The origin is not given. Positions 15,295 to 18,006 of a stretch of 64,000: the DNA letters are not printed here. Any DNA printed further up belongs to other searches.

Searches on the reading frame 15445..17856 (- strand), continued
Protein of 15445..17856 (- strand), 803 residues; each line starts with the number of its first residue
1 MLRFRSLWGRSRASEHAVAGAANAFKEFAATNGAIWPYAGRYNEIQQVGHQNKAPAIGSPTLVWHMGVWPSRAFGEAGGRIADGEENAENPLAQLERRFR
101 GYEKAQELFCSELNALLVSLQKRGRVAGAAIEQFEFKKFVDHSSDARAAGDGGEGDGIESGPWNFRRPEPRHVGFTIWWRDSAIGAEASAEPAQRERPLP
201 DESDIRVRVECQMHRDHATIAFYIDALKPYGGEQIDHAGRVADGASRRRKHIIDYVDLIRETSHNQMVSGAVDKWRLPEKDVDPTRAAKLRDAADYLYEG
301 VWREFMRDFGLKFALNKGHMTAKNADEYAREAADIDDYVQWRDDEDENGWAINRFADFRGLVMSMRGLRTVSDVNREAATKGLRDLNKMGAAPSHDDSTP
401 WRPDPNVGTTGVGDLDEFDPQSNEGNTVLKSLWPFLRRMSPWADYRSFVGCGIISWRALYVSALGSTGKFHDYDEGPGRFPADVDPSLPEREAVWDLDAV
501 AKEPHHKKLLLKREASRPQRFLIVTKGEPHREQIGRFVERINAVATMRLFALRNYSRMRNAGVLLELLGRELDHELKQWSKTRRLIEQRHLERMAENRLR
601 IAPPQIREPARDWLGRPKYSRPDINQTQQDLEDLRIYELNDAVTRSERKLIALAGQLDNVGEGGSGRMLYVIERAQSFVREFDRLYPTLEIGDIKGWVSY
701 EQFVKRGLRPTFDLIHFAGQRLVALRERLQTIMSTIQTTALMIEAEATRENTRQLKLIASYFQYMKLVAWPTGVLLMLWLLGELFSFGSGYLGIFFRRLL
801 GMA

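Call 72: search_dna_similar(query=window:15445-17856:-, collection=phages, mode=protein, max_evalue=0.001, max_rows=10)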
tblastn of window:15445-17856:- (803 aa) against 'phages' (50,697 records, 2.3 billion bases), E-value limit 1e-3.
No match.

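Call 82: fold_search(model_id=the predicted structure, library=viral)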
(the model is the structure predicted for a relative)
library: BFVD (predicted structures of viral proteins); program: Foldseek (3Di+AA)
matches with E <= 10: 528; with E <= 0.001: 0
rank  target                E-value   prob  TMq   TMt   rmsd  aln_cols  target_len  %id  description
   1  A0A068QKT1            5.0e-02  0.14  0.11  0.10  49.7       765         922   12  DNA double-strand break repair rad50 ATPase-like [Armadillidium vulgare iridescent virus]
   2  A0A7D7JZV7            1.3e-01  0.33  0.10  0.13  20.2       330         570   12  (no name in the UniProt tables at hand)
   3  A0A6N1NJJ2            1.8e-01  0.07  0.09  0.11  57.5       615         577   13  Uncharacterized protein [Tupanvirus soda lake]
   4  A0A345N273            1.9e-01  0.09  0.05  0.17  25.2       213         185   14  (no name in the UniProt tables at hand)
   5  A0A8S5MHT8            2.3e-01  0.16  0.06  0.14  31.3       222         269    9  Internal virion protein [Siphoviridae sp. ctvyM23]
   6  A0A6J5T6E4            2.5e-01  0.60  0.12  0.23  64.8       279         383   11  Uncharacterized protein [uncultured Caudovirales phage]
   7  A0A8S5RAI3            2.5e-01  0.44  0.12  0.13  14.7       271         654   11  GDSL like Lipase Acylhydrolase (Fragment) [Siphoviridae sp. ctkfT29]
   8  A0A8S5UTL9            2.9e-01  0.15  0.07  0.08  39.5       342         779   12  Uncharacterized protein [Myoviridae sp. ctYA416]
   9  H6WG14                3.2e-01  0.04  0.05  0.05  23.0       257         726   10  Virion structural protein and packaging [Cyanophage S-TIM5]
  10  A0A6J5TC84            3.3e-01  0.08  0.06  0.12  23.2       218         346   10  Uncharacterized protein [uncultured Caudovirales phage]
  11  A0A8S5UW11            3.5e-01  0.30  0.08  0.06  28.3       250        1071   12  Uncharacterized protein [Siphoviridae sp. ctgaU3]
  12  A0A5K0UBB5            3.9e-01  0.28  0.11  0.23  23.4       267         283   12  Putative t-snare protein [Yasminevirus sp. GU-2018]
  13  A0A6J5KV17            3.9e-01  0.18  0.08  0.18  50.0       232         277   10  Uncharacterized protein [uncultured Caudovirales phage]
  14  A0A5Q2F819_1          3.9e-01  0.14  0.07  0.06  60.7       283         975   14  Tape measure protein [Gordonia phage Sixama]
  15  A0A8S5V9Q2            4.0e-01  0.75  0.10  0.33  30.0       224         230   11  Uncharacterized protein [Siphoviridae sp. ct6rT12]
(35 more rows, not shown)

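Call 87: search_protein_families(library=padloc, alignment_id=A4, max_evalue=0.00001)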
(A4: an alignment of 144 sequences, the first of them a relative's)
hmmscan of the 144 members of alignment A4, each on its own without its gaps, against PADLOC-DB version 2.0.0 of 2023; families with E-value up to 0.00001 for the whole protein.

A. member 1, L014:2-406:- (135 aa): 0 families

B. families by the number of members that match (of 144 scanned): 24 families
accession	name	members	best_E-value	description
PDLC02864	DpdF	1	1e-49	DpdF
PDLC02861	DpdF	1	1.4e-46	DpdF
PDLC02870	DpdF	1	3.9e-27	DpdF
PDLC03928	PsyrT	1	4.5e-22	-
PDLC02863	DpdF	1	6.4e-22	DpdF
PDLC04135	mad3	1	6.2e-20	mads_3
PDLC02872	DpdF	1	4e-18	DpdF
PDLC02857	DpdF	1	7.3e-18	DpdF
PDLC02865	DpdF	1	2.1e-16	DpdF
PDLC02867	DpdF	1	3.3e-16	DpdF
PDLC02855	DpdF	1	5.1e-16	DpdF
PDLC00757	Effector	1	9.3e-14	Phospholipase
PDLC00758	Effector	1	9.3e-13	Phospholipase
PDLC02860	DpdF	1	6.6e-12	DpdF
PDLC02859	DpdF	1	9.5e-12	DpdF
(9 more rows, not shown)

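Call 91: search_protein_families(library=pfam, proteins=[L025:6717-7733:+, L025:10371-11162:+, L027:10272-11198:+, L025:11444-11851:+, L025:6140-6712:+, L023:2212-3381:-, L024:515-1474:+, L028:6951-7457:+, L015:6890-7597:+, L015:10433-11128:+], max_evalue=0.001)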
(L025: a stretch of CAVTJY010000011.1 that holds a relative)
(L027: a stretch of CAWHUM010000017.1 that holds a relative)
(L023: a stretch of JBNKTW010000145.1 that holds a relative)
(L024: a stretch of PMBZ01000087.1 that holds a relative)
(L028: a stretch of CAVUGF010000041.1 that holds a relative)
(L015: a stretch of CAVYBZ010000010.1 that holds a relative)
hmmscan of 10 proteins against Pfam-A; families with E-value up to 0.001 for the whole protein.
L025:6717-7733:+ (339 aa): 4 families
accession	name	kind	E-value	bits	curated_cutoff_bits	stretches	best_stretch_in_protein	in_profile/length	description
PF07991.19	KARI_N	-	1.2e-70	236.8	20.6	1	14-178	2-165/165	Acetohydroxy acid isomeroreductase, NADPH-binding domain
PF01450.25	KARI_C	-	3.3e-65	219.2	29.1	1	184-327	1-144/144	Ketol-acid reductoisomerase, C-terminal domain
PF02826.25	2-Hacid_dh_C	-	3.7e-06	26.9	25.1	1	9-104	29-123/178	D-isomer specific 2-hydroxyacid dehydrogenase, NAD binding domain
PF03807.23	F420_oxidored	-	5.8e-05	24.1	21.6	1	18-82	1-68/94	NADP oxidoreductase coenzyme F420-dependent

L025:10371-11162:+ (264 aa): 0 families

L027:10272-11198:+ (309 aa): 0 families

L025:11444-11851:+ (136 aa): 0 families

L025:6140-6712:+ (191 aa): 1 family
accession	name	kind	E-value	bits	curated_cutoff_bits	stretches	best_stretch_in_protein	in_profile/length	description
PF14246.11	TetR_C_7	-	1.3e-13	51.4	22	1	55-173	2-119/119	AefR-like transcriptional repressor, C-terminal domain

L023:2212-3381:- (390 aa): 5 families
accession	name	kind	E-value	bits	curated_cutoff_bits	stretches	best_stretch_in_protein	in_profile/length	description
PF22691.2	Thiolase_C_1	-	6e-35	120.5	28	1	253-388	10-144/144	Thiolase C-terminal domain-like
PF00108.29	Thiolase_N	-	3e-24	86.2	26.4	1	9-227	5-258/260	Thiolase, N-terminal domain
PF02803.24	Thiolase_C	-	1.7e-08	34.6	27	1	265-357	26-100/123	Thiolase, C-terminal domain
PF08545.16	ACP_syn_III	-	4.6e-08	33.3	24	0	83-118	4-39/80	3-Oxoacyl-[acyl-carrier-protein (ACP)] synthase III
PF00109.32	ketoacyl-synt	-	5.9e-06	26.5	20.8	0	78-118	166-206/252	Beta-ketoacyl synthase, N-terminal domain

L024:515-1474:+ (320 aa): 2 families
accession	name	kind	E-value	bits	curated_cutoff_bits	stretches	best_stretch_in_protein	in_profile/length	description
PF03741.22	TerC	-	1e-50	172.4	27.8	1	72-275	1-176/178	Integral membrane protein TerC family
PF04332.21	DUF475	-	3.2e-05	24.4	27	1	198-310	181-293/293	Protein of unknown function (DUF475)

L028:6951-7457:+ (169 aa): 1 family
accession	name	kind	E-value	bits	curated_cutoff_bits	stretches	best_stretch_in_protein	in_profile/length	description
PF01750.23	HycI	-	5.4e-07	29.9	23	1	60-151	36-128/130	Hydrogenase maturation protease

L015:6890-7597:+ (236 aa): 2 families
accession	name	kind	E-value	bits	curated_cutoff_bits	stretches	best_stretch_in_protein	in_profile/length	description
PF13505.12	OMP_b-brl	-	2.9e-18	67.1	28.7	1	13-227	3-175/175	Outer membrane protein beta-barrel domain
PF01389.23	OmpA_membrane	-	4.9e-09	36.6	21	1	139-230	93-179/180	OmpA-like transmembrane domain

L015:10433-11128:+ (232 aa): 0 families
